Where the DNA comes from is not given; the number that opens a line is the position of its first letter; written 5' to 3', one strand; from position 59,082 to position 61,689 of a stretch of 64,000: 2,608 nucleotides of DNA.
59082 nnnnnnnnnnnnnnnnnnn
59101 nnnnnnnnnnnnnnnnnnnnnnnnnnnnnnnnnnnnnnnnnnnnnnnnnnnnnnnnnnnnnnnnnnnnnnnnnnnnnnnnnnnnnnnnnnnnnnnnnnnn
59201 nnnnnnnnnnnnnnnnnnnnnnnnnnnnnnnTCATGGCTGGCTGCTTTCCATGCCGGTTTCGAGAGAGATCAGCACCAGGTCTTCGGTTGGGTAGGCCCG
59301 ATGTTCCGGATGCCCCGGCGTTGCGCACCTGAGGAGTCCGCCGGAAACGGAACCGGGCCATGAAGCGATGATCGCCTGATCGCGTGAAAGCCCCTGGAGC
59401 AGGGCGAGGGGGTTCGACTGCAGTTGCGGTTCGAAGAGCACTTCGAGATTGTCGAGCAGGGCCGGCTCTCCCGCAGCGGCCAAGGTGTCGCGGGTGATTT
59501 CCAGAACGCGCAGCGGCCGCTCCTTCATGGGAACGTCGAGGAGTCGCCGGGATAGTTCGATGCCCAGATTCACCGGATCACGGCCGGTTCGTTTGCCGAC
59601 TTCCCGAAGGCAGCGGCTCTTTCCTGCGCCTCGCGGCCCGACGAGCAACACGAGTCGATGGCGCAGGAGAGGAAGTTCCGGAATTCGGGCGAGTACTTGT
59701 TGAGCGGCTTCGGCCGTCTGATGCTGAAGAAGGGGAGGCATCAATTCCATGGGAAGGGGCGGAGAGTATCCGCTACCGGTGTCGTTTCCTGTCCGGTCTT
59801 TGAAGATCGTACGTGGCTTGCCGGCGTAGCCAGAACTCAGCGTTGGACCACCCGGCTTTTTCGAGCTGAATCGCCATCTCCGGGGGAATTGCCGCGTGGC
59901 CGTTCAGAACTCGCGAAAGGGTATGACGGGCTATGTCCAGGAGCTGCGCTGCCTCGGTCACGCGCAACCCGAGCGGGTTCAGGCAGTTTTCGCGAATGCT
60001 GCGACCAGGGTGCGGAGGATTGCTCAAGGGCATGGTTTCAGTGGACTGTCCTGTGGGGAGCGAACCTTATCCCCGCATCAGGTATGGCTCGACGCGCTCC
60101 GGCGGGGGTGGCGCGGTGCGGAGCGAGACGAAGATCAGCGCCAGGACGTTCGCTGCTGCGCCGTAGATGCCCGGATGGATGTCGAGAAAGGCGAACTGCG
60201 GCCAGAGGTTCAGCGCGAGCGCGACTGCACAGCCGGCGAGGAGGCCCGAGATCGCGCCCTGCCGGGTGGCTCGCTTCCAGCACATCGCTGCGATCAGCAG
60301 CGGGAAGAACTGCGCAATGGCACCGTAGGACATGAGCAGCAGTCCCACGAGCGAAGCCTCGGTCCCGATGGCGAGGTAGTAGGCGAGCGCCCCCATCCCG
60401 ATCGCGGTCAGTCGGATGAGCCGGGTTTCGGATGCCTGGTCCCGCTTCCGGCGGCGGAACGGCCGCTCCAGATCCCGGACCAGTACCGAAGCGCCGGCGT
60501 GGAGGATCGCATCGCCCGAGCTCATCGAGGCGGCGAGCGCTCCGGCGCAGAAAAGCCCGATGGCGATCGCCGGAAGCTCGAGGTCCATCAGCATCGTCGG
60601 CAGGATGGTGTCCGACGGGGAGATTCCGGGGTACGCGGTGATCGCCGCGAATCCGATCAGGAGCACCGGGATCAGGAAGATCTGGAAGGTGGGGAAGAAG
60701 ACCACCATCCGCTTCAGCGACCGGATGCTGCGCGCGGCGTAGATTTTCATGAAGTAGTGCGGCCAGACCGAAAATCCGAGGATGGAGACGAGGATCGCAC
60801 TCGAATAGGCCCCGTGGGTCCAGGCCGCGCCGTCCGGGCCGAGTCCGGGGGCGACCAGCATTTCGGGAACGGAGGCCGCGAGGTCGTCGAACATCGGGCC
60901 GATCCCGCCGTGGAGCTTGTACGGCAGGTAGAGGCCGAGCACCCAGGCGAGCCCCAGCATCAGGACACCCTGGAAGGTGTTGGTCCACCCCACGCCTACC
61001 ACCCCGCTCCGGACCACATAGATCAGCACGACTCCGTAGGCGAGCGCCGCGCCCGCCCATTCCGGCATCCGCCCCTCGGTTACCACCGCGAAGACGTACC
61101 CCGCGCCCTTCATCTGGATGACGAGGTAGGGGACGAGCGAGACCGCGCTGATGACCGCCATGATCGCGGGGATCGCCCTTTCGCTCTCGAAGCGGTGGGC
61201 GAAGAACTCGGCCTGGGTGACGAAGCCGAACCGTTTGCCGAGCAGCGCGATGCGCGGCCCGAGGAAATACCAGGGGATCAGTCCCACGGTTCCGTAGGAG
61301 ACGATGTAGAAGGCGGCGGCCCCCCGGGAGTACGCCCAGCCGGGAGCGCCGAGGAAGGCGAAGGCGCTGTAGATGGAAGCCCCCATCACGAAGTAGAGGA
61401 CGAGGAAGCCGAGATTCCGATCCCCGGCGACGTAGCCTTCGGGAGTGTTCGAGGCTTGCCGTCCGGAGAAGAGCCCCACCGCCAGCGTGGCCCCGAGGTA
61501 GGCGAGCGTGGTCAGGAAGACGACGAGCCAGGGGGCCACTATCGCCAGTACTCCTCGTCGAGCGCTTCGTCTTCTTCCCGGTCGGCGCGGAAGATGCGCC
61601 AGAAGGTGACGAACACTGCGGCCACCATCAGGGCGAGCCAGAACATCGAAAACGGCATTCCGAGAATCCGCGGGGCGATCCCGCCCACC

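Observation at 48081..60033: BREX type 3-like defence operon with non-canonical gene content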

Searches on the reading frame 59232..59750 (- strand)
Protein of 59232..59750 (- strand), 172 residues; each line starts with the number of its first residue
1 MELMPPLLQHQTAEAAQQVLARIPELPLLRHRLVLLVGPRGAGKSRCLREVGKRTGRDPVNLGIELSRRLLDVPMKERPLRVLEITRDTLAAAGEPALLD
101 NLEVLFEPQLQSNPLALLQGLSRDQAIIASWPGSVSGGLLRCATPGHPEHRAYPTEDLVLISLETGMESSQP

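Call 3: search_protein_families(library=pfam, proteins=[window:59232-59750:-], max_evalue=0.01)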
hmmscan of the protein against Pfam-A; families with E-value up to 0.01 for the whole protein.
window:59232-59750:- (172 aa): 2 families
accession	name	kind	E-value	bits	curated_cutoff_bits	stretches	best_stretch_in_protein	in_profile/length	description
PF13191.12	AAA_16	-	0.00016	22.7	32.6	1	31-58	24-51/167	AAA ATPase domain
PF13401.12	AAA_22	-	0.0068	17.2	27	1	31-58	5-32/130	AAA domain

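Call 4: search_protein_families(library=padloc, proteins=[window:59232-59750:-], max_evalue=0.01)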
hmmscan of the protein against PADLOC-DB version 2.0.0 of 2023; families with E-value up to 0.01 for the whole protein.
window:59232-59750:- (172 aa): 3 families
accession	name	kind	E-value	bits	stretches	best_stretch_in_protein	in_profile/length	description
PDLC02497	BrxF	-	1.1e-41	140.2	1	22-163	10-152/158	BrxF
PDLC02496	BrxF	-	4.8e-39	131.9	1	16-164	6-155/158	BrxF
PDLC02499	BrxF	-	5.1e-11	41.1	1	29-120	19-110/133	BrxF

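Call 5: search_protein_families(library=ncbifam, proteins=[window:59232-59750:-], max_evalue=0.01)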
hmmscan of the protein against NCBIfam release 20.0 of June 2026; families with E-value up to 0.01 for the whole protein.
window:59232-59750:- (172 aa): 1 family
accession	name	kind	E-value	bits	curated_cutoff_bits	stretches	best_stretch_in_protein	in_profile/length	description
NF033453.1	BREX_3_BrxF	hypoth_equivalog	6.3e-44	149.3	50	1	17-162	2-148/149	BREX-3 system P-loop-containing protein BrxF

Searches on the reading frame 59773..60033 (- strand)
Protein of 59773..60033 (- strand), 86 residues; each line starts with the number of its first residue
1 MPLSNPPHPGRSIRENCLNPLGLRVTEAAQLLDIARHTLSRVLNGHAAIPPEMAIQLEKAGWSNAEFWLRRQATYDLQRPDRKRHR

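Call 3: search_protein_families(library=pfam, proteins=[window:59773-60033:-], max_evalue=0.01)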
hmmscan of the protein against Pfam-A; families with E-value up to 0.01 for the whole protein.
window:59773-60033:- (86 aa): 5 families
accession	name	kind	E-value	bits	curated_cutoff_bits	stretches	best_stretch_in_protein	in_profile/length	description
PF01381.28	HTH_3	-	5.9e-06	26.7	23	1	18-60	5-47/55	Helix-turn-helix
PF13560.12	HTH_31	-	0.00012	22.7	27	1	11-54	7-46/64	Helix-turn-helix domain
PF13384.12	HTH_23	-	0.0021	18.3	24.6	0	22-44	17-39/50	Homeodomain-like domain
PF05336.19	rhaM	-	0.0037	17.9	23.4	1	29-72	3-45/105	L-rhamnose mutarotase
PF20432.4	Xre-like-HTH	-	0.0053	17.5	25.8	1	21-58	22-56/63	Antitoxin Xre-like helix-turn-helix domain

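Call 4: search_protein_families(library=padloc, proteins=[window:59773-60033:-], max_evalue=0.01)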
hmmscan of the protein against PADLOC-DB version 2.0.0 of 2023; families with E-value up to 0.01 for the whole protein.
window:59773-60033:- (86 aa): 0 families

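Call 5: search_protein_families(library=ncbifam, proteins=[window:59773-60033:-], max_evalue=0.01)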
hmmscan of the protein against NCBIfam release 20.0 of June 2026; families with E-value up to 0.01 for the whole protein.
window:59773-60033:- (86 aa): 1 family
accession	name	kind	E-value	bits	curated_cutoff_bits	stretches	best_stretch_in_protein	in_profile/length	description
TIGR02607.1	antidote_HigA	equivalog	9.1e-24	83.1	47.7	1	5-79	3-77/81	HigA family addiction module antitoxin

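Call 57: find_homologous_proteins(query=window:59773-60033:-, max_evalue=0.00001)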
Query window:59773-60033:- (86 aa): 3600 proteins with E <= 0.00001 among 3602 candidates; the best 120 are listed.
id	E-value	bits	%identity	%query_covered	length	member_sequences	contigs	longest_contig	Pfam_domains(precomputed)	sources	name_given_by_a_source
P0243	4.5e-42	160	83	100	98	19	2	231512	PF01381.29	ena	-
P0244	4.5e-42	160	83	100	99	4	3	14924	PF01381.29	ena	-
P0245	1.7e-41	158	81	100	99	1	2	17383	PF01381.29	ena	-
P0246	2.2e-41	157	81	100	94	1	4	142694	PF01381.29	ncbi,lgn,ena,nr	ncbi:MAG: HigA family addiction module antidote protein [Acidobacteria bacterium]|nr:HigA family add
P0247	2.5e-41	157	81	100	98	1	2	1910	PF01381.29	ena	-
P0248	2.5e-41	157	81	100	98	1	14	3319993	PF01381.29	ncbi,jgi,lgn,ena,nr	ncbi:MAG: HigA family addiction module antidote protein [Acidobacteria bacterium]|nr:HigA family add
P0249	2.0e-40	154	80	100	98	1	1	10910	PF01381.29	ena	-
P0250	5.5e-40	153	80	100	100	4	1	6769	PF01381.29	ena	-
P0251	6.4e-40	153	79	100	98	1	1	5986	PF01381.29,PF13560.13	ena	-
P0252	8.4e-40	152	80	97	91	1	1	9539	PF01381.29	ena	-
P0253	8.7e-40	152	81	98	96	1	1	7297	PF01381.29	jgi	-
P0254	2.3e-39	151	84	90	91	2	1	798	PF01381.29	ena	-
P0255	5.7e-39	150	78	100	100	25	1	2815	PF01381.29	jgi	-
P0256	7.4e-39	149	78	100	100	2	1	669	PF01381.29,PF13560.13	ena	-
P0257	9.8e-39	149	78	100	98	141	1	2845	PF01381.29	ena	-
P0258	1.1e-38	149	78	99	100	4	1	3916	PF01381.29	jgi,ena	-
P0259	1.4e-38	148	78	100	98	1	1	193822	PF01381.29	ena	-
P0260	1.5e-38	148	77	100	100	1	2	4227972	PF01381.29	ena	-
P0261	1.7e-38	148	80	97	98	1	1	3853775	PF01381.29,PF13560.13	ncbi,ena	-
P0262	1.7e-38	148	78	100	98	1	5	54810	PF01381.29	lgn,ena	-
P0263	1.9e-38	148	78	100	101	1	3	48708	PF01381.29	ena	-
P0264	1.9e-38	148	78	100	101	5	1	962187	PF01381.29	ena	-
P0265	1.9e-38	148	78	100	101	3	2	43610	PF01381.29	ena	-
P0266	2.1e-38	148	78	100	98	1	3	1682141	PF01381.29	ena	-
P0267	2.2e-38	148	78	100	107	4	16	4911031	PF01381.29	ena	-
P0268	2.2e-38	148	78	100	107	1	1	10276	PF01381.29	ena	-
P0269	2.3e-38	148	78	100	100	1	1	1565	PF01381.29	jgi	-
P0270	2.4e-38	148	80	98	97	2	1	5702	PF01381.29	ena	-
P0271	2.4e-38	148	78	100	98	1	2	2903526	PF01381.29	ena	-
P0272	2.5e-38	148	78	100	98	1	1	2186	PF01381.29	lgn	-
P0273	2.7e-38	148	78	100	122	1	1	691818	PF01381.29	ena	-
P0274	2.8e-38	147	77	100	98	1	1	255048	PF01381.29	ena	-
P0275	2.9e-38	147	78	100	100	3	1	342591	PF01381.29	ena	-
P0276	3.0e-38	147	78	100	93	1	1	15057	PF01381.29,PF13560.13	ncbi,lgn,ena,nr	ncbi:MAG: HigA family addiction module antidote protein [Acidobacteria bacterium]|nr:HigA family add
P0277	3.4e-38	147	78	97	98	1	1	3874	PF01381.29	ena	-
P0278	4.1e-38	147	77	100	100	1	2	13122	PF01381.29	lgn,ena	-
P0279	4.2e-38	147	78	99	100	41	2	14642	PF01381.29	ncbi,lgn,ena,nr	ncbi:MAG: HigA family addiction module antitoxin [Gemmatimonadota bacterium]|nr:HigA family addictio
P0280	4.2e-38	147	85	91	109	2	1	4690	PF01381.29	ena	-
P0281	4.3e-38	147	78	100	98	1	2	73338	PF01381.29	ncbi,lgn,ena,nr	ncbi:MAG: HigA family addiction module antitoxin [Defluviicoccus sp.]|nr:HigA family addiction modul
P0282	4.6e-38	147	78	100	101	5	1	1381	PF01381.29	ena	-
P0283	4.9e-38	147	77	100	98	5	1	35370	PF01381.29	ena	-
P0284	5.4e-38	147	78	100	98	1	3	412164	PF01381.29,PF13560.13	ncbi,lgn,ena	-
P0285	5.5e-38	147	78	100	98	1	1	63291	PF01381.29,PF13560.13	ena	-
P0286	5.6e-38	146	76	100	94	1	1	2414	PF01381.29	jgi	-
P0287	5.7e-38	146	76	100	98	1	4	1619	PF01381.29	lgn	-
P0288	6.0e-38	146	76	100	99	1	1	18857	PF01381.29,PF13560.13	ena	-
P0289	6.3e-38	146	83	90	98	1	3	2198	PF01381.29,PF13560.13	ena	-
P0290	6.4e-38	146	83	90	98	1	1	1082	PF01381.29,PF13560.13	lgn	-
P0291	6.4e-38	146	77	100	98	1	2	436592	PF01381.29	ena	-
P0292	6.6e-38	146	77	100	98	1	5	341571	PF01381.29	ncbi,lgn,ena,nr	ncbi:MAG: HigA family addiction module antitoxin [Rhodospirillaceae bacterium]|nr:HigA family addict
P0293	7.3e-38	146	78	100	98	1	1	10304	PF01381.29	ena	-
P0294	7.8e-38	146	86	90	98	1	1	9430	PF01381.29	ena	-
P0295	7.8e-38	146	78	100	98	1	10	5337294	PF01381.29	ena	-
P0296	8.9e-38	146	76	100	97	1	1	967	PF01381.29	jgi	-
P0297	9.6e-38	146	77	100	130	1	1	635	PF01381.29,PF13560.13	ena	-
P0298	9.8e-38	146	80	97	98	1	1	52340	PF01381.29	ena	-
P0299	1.0e-37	146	76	100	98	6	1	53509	PF01381.29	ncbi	-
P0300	1.0e-37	146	77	100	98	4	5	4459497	PF01381.29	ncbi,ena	-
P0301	1.0e-37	146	78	100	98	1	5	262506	PF01381.29,PF13560.13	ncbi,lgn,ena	-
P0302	1.0e-37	146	78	100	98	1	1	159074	PF01381.29,PF13560.13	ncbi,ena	-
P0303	1.0e-37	146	77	100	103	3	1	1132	PF01381.29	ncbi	-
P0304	1.1e-37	146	77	100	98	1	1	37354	PF01381.29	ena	-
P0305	1.2e-37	145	77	100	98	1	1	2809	PF01381.29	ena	-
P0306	1.2e-37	145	78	99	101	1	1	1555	PF01381.29,PF13560.13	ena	-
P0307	1.2e-37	145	76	98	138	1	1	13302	PF01381.29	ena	-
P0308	1.4e-37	145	77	100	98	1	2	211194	PF01381.29,PF13560.13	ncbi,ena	-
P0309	1.4e-37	145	77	100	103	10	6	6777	PF01381.29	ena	-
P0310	1.5e-37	145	76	100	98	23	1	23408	PF01381.29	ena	-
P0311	1.5e-37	145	74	100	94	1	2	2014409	PF01381.29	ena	-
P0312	1.6e-37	145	77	100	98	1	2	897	PF01381.29,PF13560.13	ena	-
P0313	1.7e-37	145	82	90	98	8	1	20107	PF01381.29,PF13560.13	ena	-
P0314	1.7e-37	145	78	100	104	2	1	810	PF01381.29,PF13560.13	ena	-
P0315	1.8e-37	145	77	100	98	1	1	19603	PF01381.29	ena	-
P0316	1.8e-37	145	76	100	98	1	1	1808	PF01381.29,PF13560.13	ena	-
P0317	1.9e-37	145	77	100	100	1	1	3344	PF01381.29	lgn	-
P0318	2.0e-37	145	74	100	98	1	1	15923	PF01381.29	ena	-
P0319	2.3e-37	145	84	90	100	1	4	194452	PF01381.29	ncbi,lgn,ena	-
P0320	2.3e-37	145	84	90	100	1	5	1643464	PF01381.29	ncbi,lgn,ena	-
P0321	2.3e-37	145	77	100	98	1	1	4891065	PF01381.29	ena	-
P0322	2.3e-37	145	75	99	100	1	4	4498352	PF01381.29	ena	-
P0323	2.4e-37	144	84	90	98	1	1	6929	PF01381.29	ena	-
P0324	2.4e-37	144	83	90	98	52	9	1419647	PF01381.29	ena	-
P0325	2.5e-37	144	77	100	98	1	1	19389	PF01381.29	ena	-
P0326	2.5e-37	144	76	100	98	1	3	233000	PF01381.29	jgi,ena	jgi:addiction module HigA family antidote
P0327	2.7e-37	144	77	100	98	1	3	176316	PF01381.29,PF13560.13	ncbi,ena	-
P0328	2.7e-37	144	74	100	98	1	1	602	PF01381.29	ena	-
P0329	2.8e-37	144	77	100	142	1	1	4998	PF01381.29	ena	-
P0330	2.8e-37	144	84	90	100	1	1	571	PF01381.29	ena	-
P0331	2.8e-37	144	77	100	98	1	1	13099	PF01381.29,PF13560.13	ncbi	-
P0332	2.8e-37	144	76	100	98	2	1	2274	PF01381.29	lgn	-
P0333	2.8e-37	144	80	98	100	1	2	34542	PF01381.29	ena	-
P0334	2.8e-37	144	74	100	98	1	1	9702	PF01381.29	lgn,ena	-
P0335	2.8e-37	144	76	100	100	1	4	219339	PF01381.29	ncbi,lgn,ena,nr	ncbi:MAG: HigA family addiction module antitoxin [Candidatus Dadabacteria bacterium]|nr:HigA family 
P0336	2.9e-37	144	77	100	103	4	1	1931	PF01381.29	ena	-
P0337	2.9e-37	144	74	100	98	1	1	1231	PF01381.29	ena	-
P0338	2.9e-37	144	76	100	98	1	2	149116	PF01381.29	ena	-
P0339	3.0e-37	144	76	100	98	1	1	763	PF01381.29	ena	-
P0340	3.0e-37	144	83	90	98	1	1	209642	PF01381.29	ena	-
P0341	3.1e-37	144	83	90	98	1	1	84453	PF01381.29,PF13560.13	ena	-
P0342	3.1e-37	144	81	90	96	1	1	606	PF01381.29,PF13560.13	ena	-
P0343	3.2e-37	144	76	100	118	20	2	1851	PF01381.29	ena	-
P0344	3.2e-37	144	76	100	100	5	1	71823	PF01381.29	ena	-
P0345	3.2e-37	144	85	87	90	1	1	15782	PF01381.29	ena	-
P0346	3.3e-37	144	74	100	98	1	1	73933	PF01381.29,PF13560.13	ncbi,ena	-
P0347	3.4e-37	144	77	100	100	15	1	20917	PF01381.29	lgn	-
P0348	3.5e-37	144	77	97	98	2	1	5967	PF01381.29,PF13560.13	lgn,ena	-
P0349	3.6e-37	144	74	100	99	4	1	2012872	PF01381.29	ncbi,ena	-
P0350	3.6e-37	144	81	90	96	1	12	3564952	PF01381.29,PF13560.13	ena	-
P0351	3.7e-37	144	77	100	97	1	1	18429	PF01381.29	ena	-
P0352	4.0e-37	144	77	98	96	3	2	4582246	PF01381.29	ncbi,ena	-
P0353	4.0e-37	144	76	98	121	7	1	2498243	PF01381.29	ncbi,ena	-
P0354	4.2e-37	144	79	95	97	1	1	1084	PF01381.29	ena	-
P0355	4.3e-37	144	76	100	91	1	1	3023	PF01381.29,PF13560.13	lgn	-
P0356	4.4e-37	144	76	100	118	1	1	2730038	PF01381.29,PF13560.13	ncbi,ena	-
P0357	4.4e-37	144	78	100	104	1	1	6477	PF01381.29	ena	-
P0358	4.4e-37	144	76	100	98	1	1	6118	PF01381.29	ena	-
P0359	4.4e-37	144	82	90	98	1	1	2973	PF01381.29,PF13560.13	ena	-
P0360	4.5e-37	144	78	95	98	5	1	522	PF01381.29,PF13560.13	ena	-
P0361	4.6e-37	144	83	90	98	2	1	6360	PF01381.29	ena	-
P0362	4.7e-37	144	73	100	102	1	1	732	PF01381.29,PF13560.13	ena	-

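Call 59: find_encoding_contigs(protein=P0243, flank=4000, max_places=2)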
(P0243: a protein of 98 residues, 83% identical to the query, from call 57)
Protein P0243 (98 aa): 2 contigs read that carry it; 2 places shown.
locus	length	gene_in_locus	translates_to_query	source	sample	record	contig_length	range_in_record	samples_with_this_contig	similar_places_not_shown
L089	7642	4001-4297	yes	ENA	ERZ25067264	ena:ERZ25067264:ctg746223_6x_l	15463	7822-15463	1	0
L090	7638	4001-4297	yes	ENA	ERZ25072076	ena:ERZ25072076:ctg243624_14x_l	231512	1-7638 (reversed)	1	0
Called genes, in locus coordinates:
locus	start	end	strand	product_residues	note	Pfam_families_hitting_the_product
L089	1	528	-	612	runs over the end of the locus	PF13522:GATase_6, PF13537:GATase_7, PF01380:SIS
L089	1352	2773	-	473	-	PF01979:Amidohydro_1, PF07969:Amidohydro_3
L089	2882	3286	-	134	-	PF13470:PIN_3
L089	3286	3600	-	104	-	PF19891:DUF6364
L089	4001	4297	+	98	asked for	PF01381:HTH_3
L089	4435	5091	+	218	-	PF13338:AbiEi_4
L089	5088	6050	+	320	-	PF08843:AbiEii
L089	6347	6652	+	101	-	PF01381:HTH_3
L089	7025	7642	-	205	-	?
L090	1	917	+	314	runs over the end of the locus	PF17728:BsuBI_PstI_RE_N, PF06616:BsuBI_PstI_RE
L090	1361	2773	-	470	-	PF01979:Amidohydro_1, PF07969:Amidohydro_3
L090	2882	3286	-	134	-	PF13470:PIN_3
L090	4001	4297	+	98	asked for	PF01381:HTH_3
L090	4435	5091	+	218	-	PF13338:AbiEi_4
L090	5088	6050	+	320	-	PF08843:AbiEii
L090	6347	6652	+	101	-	PF01381:HTH_3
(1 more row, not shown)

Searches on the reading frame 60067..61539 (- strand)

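Call 3: search_protein_families(library=pfam, proteins=[window:60067-61539:-], max_evalue=0.01)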
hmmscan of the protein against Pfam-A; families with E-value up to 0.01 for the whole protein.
window:60067-61539:- (490 aa): 1 family
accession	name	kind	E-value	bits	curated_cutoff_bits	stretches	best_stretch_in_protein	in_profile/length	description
PF00474.23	SSF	-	6e-34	118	22.8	1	36-436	1-406/406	Sodium:solute symporter family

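Call 4: search_protein_families(library=padloc, proteins=[window:60067-61539:-], max_evalue=0.01)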
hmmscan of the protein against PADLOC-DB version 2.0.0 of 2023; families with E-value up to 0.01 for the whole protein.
window:60067-61539:- (490 aa): 0 families

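Call 5: search_protein_families(library=ncbifam, proteins=[window:60067-61539:-], max_evalue=0.01)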
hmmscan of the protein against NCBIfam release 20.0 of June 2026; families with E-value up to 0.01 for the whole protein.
window:60067-61539:- (490 aa): 8 families
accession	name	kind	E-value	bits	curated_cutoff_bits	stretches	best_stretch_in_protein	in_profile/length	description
TIGR02119.1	panF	equivalog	1.2e-33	116.9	328.05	1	8-472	4-465/471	sodium/pantothenate symporter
NF046076.1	monocarbox_MctP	equivalog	3.6e-33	115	625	1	30-445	28-439/481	monocarboxylate uptake permease MctP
TIGR00813.1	sss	superfamily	4.1e-33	115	184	1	36-436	1-411/411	sodium/solute symporter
TIGR02121.1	Na_Pro_sym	equivalog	6.9e-31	107.5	515.5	1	7-478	3-472/488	sodium/proline symporter PutP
TIGR03648.1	Na_symport_lg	subfamily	2.4e-21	75.8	320.75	2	321-466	357-521/547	VC_2705 family sodium/solute symporter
NF006903.2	PRK09395.1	subfamily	6e-20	71.1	750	1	12-445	42-480/552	cation/acetate symporter ActP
NF011948.0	PRK15419.1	equivalog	1.8e-17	63.4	955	1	8-475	8-473/502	sodium/proline symporter PutP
NF007790.0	PRK10484.1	equivalog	2.2e-08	33.4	401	1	9-455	4-465/527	solute:sodium symporter family transporter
